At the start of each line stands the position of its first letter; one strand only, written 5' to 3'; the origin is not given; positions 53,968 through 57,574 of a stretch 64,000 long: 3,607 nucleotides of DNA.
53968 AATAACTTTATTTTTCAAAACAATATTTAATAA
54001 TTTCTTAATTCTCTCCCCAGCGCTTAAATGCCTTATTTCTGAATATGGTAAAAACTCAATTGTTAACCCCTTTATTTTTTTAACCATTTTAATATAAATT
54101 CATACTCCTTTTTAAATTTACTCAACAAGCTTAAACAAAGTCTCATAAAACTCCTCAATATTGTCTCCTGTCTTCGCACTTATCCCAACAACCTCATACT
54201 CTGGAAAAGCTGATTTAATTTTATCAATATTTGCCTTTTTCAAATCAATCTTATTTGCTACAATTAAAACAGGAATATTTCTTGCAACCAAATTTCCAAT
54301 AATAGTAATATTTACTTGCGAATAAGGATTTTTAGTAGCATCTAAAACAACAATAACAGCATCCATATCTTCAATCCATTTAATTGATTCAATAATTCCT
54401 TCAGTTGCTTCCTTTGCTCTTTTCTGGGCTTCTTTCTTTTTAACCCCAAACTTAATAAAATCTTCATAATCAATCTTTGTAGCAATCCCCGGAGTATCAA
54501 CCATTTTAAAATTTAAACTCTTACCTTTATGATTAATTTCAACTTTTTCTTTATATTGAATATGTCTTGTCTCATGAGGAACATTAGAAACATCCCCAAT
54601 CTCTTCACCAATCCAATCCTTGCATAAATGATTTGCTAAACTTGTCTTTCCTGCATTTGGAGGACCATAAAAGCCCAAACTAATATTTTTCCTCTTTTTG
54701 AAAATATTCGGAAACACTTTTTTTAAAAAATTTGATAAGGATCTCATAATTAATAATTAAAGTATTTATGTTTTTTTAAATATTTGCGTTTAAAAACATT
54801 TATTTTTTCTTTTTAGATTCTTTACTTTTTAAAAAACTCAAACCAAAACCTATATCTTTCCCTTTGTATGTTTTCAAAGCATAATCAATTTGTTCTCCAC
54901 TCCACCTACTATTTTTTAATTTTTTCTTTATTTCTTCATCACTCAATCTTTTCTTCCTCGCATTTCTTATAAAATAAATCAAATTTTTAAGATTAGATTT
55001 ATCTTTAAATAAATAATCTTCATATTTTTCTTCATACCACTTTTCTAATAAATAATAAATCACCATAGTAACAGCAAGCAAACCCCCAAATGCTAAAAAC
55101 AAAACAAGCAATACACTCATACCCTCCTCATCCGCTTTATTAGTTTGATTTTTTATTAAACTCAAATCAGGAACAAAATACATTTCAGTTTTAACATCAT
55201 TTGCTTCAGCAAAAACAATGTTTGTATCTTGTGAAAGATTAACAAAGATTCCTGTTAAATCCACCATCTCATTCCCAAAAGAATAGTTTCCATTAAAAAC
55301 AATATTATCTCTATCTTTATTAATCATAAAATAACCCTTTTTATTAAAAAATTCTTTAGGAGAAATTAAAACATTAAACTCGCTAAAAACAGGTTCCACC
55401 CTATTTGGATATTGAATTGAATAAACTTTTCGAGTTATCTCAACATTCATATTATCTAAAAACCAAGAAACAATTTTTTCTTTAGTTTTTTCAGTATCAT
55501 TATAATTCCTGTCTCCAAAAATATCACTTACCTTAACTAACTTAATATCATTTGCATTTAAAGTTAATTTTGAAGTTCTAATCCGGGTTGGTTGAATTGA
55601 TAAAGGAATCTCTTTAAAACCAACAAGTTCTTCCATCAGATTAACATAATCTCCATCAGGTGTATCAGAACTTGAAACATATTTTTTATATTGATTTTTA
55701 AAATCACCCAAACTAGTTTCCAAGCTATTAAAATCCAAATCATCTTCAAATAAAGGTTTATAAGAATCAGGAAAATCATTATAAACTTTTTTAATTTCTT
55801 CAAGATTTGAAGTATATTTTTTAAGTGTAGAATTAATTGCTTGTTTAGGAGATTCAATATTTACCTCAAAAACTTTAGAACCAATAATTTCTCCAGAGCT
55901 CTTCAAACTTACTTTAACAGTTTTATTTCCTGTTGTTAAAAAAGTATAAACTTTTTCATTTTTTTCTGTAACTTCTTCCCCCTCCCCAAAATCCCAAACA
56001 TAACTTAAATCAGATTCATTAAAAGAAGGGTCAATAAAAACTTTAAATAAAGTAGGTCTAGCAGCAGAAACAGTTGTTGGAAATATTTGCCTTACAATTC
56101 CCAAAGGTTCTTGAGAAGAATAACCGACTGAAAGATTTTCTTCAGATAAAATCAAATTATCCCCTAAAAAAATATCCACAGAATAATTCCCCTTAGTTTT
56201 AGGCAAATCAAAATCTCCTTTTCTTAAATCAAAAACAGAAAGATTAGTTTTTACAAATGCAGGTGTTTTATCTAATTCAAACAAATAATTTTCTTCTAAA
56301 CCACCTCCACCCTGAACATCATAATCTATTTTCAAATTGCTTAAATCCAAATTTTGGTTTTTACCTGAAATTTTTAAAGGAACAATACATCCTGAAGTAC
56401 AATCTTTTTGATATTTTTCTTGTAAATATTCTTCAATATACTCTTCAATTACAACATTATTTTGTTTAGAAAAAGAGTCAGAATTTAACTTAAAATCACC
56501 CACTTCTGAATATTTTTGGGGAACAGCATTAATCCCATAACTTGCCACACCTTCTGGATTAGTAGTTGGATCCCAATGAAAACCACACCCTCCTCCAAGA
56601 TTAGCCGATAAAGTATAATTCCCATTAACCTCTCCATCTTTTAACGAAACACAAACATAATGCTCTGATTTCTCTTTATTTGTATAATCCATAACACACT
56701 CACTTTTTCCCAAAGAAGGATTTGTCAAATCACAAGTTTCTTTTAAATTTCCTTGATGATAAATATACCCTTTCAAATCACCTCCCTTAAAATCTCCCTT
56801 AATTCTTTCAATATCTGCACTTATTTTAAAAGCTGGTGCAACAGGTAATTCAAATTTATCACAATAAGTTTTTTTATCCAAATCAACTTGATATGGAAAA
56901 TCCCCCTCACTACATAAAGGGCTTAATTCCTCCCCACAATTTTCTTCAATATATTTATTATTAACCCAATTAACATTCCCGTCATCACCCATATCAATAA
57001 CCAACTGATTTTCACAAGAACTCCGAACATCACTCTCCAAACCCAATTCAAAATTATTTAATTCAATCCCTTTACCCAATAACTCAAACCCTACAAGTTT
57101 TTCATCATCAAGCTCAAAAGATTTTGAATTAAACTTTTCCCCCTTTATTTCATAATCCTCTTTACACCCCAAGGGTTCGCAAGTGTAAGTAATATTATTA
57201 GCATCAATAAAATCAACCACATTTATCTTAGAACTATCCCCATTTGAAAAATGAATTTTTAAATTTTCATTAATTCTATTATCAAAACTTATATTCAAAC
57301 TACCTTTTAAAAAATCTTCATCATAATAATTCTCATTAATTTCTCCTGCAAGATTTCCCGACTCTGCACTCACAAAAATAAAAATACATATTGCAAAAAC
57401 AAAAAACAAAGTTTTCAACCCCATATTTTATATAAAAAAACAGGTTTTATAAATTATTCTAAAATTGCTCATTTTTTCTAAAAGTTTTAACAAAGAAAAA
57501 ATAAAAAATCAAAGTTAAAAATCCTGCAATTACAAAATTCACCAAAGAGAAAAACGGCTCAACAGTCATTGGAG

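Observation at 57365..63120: Tandem paralogous giant Cys-rich surface proteins with identical termini and duplicated flanks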

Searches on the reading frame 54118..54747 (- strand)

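Call 11: search_protein_families(library=pfam, proteins=[window:54118-54747:-], max_evalue=0.01)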
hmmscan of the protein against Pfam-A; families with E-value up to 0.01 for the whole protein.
window:54118-54747:- (209 aa): 13 families
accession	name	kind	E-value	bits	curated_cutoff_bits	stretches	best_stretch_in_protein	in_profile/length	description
PF01926.29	MMR_HSR1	-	2.9e-17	63.3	21.9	1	25-166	3-113/113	50S ribosome-binding GTPase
PF00009.33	GTP_EFTU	-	2.7e-11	43.8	26.5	1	123-208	88-186/188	Elongation factor Tu GTP binding domain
PF02421.24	FeoB_N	-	4.1e-09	36.6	27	1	26-202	5-154/156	Ferrous iron transport protein B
PF03193.22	RsgA_GTPase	-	1.1e-08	35.6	30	1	126-204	21-104/174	RsgA GTPase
PF16897.10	MMR_HSR1_Xtn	-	9.9e-06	25.9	35.2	1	156-206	54-102/106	C-terminal region of MMR_HSR1 domain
PF00735.24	Septin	-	1.5e-05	24.9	26.2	1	27-100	10-84/280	Septin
PF08477.19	Roc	-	2.4e-05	25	27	0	27-87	5-65/119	Ras of Complex, Roc, domain of DAPkinase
PF00071.28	Ras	-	6.4e-05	23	21.6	1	126-208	70-160/162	Ras family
PF00025.27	Arf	-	8.4e-05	22.6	22.3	0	125-177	79-136/174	ADP-ribosylation factor family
PF00004.35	AAA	-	0.00048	21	21.2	1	26-168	3-112/131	ATPase family associated with various cellular activities (AAA)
PF09439.16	SRPRB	-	0.0022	17.9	25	0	26-88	8-56/178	Signal recognition particle receptor beta subunit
PF00350.29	Dynamin_N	-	0.004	17.6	27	0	76-164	99-165/168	Dynamin family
PF20720.3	nSTAND3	-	0.0085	16.2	27.2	0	27-56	23-51/155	Novel STAND NTPase 3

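Call 12: search_protein_families(library=ncbifam, proteins=[window:54118-54747:-], max_evalue=1)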
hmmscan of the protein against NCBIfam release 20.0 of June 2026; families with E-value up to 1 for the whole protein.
window:54118-54747:- (209 aa): 34 families (the best 25 are shown)
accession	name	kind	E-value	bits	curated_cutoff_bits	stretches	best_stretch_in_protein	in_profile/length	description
TIGR03594.1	GTPase_EngA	equivalog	7.9e-17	61.4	306.7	1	18-207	172-345/432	ribosome biogenesis GTPase Der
TIGR00231.1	small_GTP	domain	9.4e-16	58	42.5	1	20-205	2-163/164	GTP-binding protein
NF000908.1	PRK00089.1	equivalog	1.1e-15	57.7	237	1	26-207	8-166/291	GTPase Era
TIGR03918.1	GTP_HydF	equivalog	3.1e-14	52.6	325.55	1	20-208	6-167/392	[FeFe] hydrogenase H-cluster maturation GTPase HydF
TIGR00450.1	mnmE_trmE_thdF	equivalog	1.5e-11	44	252.6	1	15-198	203-357/446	tRNA uridine-5-carboxymethylaminomethyl(34) synthesis GTPase MnmE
NF003661.0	PRK05291.1-3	equivalog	1.2e-10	41.3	380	1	20-205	215-367/448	tRNA uridine-5-carboxymethylaminomethyl(34) synthesis GTPase MnmE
TIGR03598.1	GTPase_YsxC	equivalog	1.6e-10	40.9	124.45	1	18-203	15-184/186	ribosome biogenesis GTP-binding protein YihA/YsxC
TIGR03596.1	GTPase_YlqF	equivalog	4.5e-10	39.3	208.2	2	125-207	19-101/276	ribosome biogenesis GTPase YlqF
TIGR00436.1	era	equivalog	2.7e-09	36.8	116.25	1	25-202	4-157/270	GTPase Era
TIGR03156.1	GTP_HflX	equivalog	1.3e-07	30.8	216.75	1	126-205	267-348/351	GTPase HflX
NF002828.0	PRK03003.1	equivalog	3.8e-06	25.8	631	1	24-177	43-168/477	ribosome biogenesis GTPase Der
TIGR00157.1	TIGR00157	equivalog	5.9e-06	26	100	2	21-90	123-185/247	ribosome small subunit-dependent GTPase A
NF008955.0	PRK12297.1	equivalog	1.5e-05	24.1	406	1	157-208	275-328/429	GTPase ObgE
TIGR00437.1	feoB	equivalog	2e-05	23.5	315.65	1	28-199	1-145/594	ferrous iron transport protein B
NF007071.0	PRK09518.1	equivalog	2.1e-05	23.2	953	1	24-176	274-398/706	bifunctional cytidylate kinase/GTPase Der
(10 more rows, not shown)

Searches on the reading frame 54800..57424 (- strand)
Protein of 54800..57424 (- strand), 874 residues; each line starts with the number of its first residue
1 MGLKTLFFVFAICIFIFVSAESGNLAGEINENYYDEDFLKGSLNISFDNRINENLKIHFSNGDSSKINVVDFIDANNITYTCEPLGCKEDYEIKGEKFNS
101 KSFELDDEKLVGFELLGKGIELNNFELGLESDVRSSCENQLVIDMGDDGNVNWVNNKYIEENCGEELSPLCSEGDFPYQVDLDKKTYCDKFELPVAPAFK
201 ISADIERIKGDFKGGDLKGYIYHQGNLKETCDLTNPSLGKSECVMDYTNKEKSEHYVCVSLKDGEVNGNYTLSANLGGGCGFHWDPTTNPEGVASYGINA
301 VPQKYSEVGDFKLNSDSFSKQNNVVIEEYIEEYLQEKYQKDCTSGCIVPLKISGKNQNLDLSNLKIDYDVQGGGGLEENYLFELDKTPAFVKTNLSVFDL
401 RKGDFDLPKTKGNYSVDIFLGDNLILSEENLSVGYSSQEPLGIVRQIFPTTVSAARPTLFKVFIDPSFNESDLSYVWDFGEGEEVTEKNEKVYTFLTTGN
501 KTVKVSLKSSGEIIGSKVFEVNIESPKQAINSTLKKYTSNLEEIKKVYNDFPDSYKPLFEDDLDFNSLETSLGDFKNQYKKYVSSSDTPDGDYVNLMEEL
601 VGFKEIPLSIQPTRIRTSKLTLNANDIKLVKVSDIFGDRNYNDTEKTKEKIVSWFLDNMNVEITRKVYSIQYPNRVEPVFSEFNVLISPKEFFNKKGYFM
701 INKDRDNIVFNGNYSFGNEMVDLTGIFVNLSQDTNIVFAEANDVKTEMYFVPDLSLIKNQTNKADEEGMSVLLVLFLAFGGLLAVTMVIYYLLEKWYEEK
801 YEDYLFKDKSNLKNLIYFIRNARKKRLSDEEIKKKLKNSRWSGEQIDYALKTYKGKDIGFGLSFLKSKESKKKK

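Call 11: search_protein_families(library=pfam, proteins=[window:54800-57424:-], max_evalue=0.01)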
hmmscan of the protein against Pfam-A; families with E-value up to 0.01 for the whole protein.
window:54800-57424:- (874 aa): 2 families
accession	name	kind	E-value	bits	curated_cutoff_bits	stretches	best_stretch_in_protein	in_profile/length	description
PF18911.6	PKD_4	-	0.00021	21.7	27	1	460-511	22-72/85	PKD domain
PF00801.26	PKD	-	0.0012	19.3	23.5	1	449-508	8-66/80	PKD domain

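Call 12: search_protein_families(library=ncbifam, proteins=[window:54800-57424:-], max_evalue=1)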
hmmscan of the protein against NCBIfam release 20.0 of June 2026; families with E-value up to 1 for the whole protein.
window:54800-57424:- (874 aa): 1 family
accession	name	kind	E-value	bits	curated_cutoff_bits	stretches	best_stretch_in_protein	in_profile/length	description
TIGR00864.1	PCC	subfamily_domain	0.054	9.8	1861.4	1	427-506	1380-1458/2700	polycystin cation channel protein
